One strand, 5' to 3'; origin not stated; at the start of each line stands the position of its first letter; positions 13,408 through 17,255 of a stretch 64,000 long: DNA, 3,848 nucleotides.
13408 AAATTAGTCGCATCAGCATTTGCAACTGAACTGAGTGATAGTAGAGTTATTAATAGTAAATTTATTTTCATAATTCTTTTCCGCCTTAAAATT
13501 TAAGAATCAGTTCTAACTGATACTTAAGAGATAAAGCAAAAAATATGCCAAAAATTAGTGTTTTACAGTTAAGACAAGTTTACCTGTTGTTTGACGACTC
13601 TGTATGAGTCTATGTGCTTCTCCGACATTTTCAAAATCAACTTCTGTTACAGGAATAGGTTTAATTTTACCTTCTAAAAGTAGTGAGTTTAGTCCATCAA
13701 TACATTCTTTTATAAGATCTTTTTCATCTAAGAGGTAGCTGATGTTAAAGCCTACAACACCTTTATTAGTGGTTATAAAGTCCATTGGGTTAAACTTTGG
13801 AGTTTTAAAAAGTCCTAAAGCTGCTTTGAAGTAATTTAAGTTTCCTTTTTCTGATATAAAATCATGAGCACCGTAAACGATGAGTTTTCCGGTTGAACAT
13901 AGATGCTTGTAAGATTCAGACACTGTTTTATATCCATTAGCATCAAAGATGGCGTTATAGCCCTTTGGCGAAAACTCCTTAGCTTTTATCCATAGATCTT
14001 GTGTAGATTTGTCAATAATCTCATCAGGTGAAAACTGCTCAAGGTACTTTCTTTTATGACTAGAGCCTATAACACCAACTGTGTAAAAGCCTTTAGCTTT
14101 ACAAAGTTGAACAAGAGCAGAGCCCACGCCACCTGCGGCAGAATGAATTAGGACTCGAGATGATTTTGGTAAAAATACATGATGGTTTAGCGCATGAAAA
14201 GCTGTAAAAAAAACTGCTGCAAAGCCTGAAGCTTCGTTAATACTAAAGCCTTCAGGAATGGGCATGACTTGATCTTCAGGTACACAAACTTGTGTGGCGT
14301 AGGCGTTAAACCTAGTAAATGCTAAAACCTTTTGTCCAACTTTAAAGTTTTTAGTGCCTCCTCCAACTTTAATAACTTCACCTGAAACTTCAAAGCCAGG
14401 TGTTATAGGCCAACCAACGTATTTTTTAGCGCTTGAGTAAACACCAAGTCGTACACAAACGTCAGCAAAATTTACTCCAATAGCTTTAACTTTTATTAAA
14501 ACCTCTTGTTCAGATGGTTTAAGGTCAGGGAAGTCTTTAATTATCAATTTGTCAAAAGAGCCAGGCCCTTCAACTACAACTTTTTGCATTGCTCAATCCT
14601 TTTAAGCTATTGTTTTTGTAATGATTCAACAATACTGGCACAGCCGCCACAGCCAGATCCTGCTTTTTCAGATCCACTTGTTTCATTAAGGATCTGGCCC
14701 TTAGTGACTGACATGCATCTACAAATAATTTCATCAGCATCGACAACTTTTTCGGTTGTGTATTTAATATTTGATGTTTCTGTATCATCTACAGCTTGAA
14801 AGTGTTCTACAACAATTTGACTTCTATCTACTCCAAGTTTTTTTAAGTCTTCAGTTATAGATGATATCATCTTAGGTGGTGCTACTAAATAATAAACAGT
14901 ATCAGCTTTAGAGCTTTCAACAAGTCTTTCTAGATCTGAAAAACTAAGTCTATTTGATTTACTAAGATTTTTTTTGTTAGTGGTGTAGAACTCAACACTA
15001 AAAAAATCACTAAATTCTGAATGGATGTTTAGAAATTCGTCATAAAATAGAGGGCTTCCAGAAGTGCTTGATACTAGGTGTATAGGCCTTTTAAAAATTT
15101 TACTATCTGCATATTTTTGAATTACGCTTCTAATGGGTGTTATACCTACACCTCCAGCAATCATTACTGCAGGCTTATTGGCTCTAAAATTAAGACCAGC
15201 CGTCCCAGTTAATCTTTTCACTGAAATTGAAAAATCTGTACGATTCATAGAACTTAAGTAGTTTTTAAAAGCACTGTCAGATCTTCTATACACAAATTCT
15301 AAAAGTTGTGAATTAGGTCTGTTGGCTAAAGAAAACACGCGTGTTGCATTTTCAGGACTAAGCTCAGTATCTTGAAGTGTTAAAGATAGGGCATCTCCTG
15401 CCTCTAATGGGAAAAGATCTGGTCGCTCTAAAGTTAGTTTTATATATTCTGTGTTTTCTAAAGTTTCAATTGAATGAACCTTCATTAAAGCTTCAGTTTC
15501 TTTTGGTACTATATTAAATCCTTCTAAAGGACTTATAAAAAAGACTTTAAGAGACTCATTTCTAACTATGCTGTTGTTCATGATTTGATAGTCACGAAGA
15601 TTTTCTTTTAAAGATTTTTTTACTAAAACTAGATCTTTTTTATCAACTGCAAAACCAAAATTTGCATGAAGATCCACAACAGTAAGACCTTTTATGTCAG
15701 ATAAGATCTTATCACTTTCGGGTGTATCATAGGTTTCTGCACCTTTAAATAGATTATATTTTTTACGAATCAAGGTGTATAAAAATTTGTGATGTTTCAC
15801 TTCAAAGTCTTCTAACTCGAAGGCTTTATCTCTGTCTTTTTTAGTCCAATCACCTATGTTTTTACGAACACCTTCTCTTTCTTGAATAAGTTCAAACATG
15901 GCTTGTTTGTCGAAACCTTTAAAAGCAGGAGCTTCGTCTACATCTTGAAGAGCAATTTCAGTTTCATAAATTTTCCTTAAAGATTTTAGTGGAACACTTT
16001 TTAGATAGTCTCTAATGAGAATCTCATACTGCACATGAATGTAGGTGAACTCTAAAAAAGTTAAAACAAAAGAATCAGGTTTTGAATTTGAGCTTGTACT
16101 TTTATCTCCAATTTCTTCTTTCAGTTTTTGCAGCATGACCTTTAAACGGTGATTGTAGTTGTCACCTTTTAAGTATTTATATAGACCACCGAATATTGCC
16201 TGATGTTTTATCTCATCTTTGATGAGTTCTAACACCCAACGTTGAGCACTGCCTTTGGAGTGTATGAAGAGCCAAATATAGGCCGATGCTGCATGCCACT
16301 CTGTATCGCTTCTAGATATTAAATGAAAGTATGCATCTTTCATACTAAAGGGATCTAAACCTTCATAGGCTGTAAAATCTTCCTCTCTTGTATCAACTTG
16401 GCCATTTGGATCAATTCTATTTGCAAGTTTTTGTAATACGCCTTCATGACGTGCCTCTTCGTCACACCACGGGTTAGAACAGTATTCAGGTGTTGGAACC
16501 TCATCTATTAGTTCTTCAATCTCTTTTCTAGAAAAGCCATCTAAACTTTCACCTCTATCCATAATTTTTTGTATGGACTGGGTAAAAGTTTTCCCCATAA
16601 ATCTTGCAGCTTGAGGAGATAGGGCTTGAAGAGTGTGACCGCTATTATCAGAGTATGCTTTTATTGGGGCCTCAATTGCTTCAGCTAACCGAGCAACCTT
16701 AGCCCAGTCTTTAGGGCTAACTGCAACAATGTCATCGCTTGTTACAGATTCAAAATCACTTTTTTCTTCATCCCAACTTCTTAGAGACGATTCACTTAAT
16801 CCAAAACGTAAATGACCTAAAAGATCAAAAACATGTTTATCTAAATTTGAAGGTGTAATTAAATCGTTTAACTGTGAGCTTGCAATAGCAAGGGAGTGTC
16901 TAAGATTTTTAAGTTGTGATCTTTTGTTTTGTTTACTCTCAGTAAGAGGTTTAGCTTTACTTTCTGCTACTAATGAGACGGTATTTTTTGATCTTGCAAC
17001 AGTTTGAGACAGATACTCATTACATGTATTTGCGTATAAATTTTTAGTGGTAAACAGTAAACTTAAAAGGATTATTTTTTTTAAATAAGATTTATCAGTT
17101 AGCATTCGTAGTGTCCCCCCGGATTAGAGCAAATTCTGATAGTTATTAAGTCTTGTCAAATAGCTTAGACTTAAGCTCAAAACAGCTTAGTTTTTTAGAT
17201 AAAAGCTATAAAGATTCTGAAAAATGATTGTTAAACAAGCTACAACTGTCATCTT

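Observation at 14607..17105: Apparently self-sufficient diiron enzyme: desaturase-like domain fused to a reductase and a ferredoxin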

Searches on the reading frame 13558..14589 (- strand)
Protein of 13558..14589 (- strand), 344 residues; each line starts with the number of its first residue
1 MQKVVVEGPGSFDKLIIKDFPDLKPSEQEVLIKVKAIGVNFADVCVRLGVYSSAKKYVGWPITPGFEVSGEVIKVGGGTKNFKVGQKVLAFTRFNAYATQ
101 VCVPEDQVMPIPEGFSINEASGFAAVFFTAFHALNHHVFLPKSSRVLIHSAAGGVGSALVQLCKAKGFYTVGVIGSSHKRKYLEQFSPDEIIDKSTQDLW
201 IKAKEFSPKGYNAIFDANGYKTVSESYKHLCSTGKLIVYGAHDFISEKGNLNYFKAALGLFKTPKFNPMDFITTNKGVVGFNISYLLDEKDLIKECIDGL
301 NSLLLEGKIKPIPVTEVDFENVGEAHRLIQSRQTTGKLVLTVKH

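Call 23: search_protein_families(library=ncbifam, proteins=[window:13558-14589:-], max_evalue=0.01)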
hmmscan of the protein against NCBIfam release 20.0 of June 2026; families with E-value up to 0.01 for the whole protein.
window:13558-14589:- (344 aa): 24 families
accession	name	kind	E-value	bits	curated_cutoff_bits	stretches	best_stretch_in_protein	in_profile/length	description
TIGR02824.1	quinone_pig3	subfamily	6e-57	193.1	296.8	2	1-242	1-240/325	putative NAD(P)H quinone oxidoreductase, PIG3 family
NF010344.0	PRK13771.1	subfamily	1e-31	110.2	349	2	96-241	117-256/334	putative alcohol dehydrogenase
NF008024.0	PRK10754.1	subfamily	1.2e-29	103.4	348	1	7-340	8-325/327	NADPH:quinone reductase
TIGR02823.1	oxido_YhdH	subfamily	1.4e-25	89.8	297.25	1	26-241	25-243/324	acrylyl-CoA reductase family protein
NF041172.1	AcrlCoa_red_Thmprot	equivalog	1.3e-23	83.5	500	2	98-242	119-258/334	acryloyl-CoA reductase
NF041183.1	Pks2_ls1_myc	equivalog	2.4e-23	81.1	2400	1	5-344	1410-1731/2086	sulfolipid-1 biosynthesis phthioceranic/hydroxyphthioceranic acid synthase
TIGR01751.1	crot-CoA-red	equivalog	8.3e-23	80.7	378.55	1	92-211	137-258/398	crotonyl-CoA carboxylase/reductase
TIGR02817.1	adh_fam_1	subfamily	1.4e-18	67.5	284.05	1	20-196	22-203/336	zinc-binding alcohol dehydrogenase family protein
NF051456.1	acrylyl_AcuI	equivalog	2e-18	66.3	440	1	5-230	5-232/325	acrylyl-CoA reductase (NADPH)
NF058644.1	CurcmRedCuraProt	equivalog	1.1e-13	50.9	440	1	66-342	65-333/336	NADPH-dependent curcumin/dihydrocurcumin reductase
NF003808.0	PRK05396.1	equivalog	4.1e-12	45.6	380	2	17-90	15-87/341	L-threonine 3-dehydrogenase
NF047908.1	AldhRedAhr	equivalog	6e-12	45.1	470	2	26-88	27-85/335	NADPH-dependent aldehyde reductase Ahr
TIGR02825.1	B4_12hDH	equivalog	1.4e-10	41.1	579.85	1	129-250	127-249/327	leukotriene B4 12-hydroxydehydrogenase/15-oxo-prostaglandin 13-reductase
TIGR01202.1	bchC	equivalog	2.5e-10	40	291.25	1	56-241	54-232/308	chlorophyll synthesis pathway protein BchC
NF041097.1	keto_inos_dh_IolM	equivalog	2.6e-10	39.5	450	1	15-90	40-119/389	scyllo-inosose 3-dehydrogenase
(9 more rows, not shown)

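Call 41: search_solved_structures(query=window:13558-14589:-, max_evalue=1e-10)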
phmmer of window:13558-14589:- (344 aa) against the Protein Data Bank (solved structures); distinct sequences matched with E-value up to 1e-10: 57.
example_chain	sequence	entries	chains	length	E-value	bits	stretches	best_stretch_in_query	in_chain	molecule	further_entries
6lhr_A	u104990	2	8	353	5.3e-45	157.2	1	4-340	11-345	Synaptic vesicle membrane protein VAT-1 homolog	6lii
6k9y_A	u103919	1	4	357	5.6e-45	157.1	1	4-340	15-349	Synaptic vesicle membrane protein VAT-1 homolog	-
4a27_A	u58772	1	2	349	1.7e-44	155.5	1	1-343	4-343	SYNAPTIC VESICLE MEMBRANE PROTEIN VAT-1 HOMOLOG-LIKE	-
4dup_A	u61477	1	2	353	3.8e-30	108.3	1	9-342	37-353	quinone oxidoreductase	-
3qwa_A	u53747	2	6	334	3.5e-28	101.9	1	3-240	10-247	Probable quinone oxidoreductase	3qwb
1yb5_A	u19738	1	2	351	4.1e-28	101.6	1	23-243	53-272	Quinone oxidoreductase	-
9vxk_A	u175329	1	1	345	6.3e-25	91.2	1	7-340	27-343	Oxidoreductase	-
2oby_A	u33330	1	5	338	8.8e-25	90.7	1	6-242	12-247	Putative quinone oxidoreductase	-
2j8z_A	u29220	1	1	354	1e-24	90.5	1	6-242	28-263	QUINONE OXIDOREDUCTASE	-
5dp2_A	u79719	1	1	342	5.4e-24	88.1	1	23-342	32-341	CurF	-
1qor_A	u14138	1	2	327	9.5e-24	87.3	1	16-276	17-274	QUINONE OXIDOREDUCTASE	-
1iyz_A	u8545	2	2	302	2.8e-23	85.7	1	16-340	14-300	QUINONE OXIDOREDUCTASE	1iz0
9kuj_A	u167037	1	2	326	4.7e-23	85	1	10-278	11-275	Quinone oxidoreductase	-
2cf2_D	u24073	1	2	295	2.8e-22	82.5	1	16-177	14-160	FATTY ACID SYNTHASE, ER DOMAIN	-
2eih_A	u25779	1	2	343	3.4e-22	82.2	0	76-242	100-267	Alcohol dehydrogenase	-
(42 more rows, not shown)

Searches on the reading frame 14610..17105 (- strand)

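Call 4: search_protein_families(library=pfam, proteins=[window:14610-17105:-], max_evalue=1)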
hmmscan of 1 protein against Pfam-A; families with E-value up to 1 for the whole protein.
window:14610-17105:- (832 aa): 5 families
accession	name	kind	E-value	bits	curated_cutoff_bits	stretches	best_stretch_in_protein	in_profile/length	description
PF00175.26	NAD_binding_1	-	2.9e-06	28.3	22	1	648-750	1-107/109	Oxidoreductase NAD-binding domain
PF00479.28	G6PD_N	-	0.0026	18.8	22.1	1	715-793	81-169/183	Glucose-6-phosphate dehydrogenase, NAD binding domain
PF08030.17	NAD_binding_6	-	0.014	15.9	22.2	1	647-722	5-88/156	Ferric reductase NAD binding domain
PF02915.23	Rubrerythrin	-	0.022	15.6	22.8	1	215-308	40-136/137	Rubrerythrin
PF04324.20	Fer2_BFD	-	0.079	13.8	26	0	793-827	1-45/50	BFD-like [2Fe-2S] binding domain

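Call 5: search_protein_families(library=ncbifam, proteins=[window:14610-17105:-], max_evalue=1)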
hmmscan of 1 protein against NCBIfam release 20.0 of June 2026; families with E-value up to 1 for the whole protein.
window:14610-17105:- (832 aa): 18 families
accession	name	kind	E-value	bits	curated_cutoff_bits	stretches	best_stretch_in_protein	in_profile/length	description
NF009805.0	PRK13289.1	equivalog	2.3e-16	59.7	432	1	566-771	184-394/399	NO-inducible flavohemoprotein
NF045803.1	MethMoxFADbindMmoC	equivalog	5.8e-15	54.9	500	1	579-770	147-341/343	aromatic/alkene monooxygenase hydroxylase FAD-binding subunit MmoC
NF040810.1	BenC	equivalog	3.1e-12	46.3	430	1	562-771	129-332/333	benzoate 1,2-dioxygenase electron transfer component BenC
NF008822.0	PRK11872.1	equivalog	7.5e-10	38.3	402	1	585-771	150-337/341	anthranilate 1,2-dioxygenase electron transfer component AntC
NF005963.0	PRK08051.1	equivalog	3.3e-09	36.4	230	1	541-700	6-161/233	NAD(P)H-flavin reductase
TIGR02160.1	PA_CoA_Oxy5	hypoth_equivalog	6.1e-08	31.9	420.8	1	575-785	39-256/352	1,2-phenylacetyl-CoA epoxidase subunit PaaE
NF052252.1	flav_redu_LuxG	exception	5.4e-07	29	340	1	541-754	3-213/232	flavin mononucleotide reductase LuxG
TIGR01941.1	nqrF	equivalog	7.4e-07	28.4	295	1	642-769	269-403/405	NADH:ubiquinone reductase (Na(+)-transporting) subunit F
NF007964.0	PRK10684.1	equivalog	1.5e-06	27.5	383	1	540-795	11-263/333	NADH oxidoreductase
NF006220.0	PRK08345.1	subfamily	0.00038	19.8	395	1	646-765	116-247/294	cytochrome-c3 hydrogenase subunit gamma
TIGR02911.1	sulfite_red_B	equivalog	0.00081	18.6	288.6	1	642-767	98-222/261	anaerobic sulfite reductase subunit AsrB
NF058606.1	GlBtMonoRdsGbcB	equivalog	0.00085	18.3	500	1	556-787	32-265/362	glycine betaine monooxygenase reductase subunit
TIGR00871.1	zwf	equivalog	0.0099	14.6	400.6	1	696-781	69-160/486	glucose-6-phosphate dehydrogenase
TIGR02374.1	nitri_red_nirB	equivalog_domain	0.013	13.9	578.35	1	783-829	409-464/794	nitrite reductase large subunit NirB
NF009492.0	PRK12853.1-3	equivalog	0.049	12.6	428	1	722-793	94-166/472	glucose-6-phosphate dehydrogenase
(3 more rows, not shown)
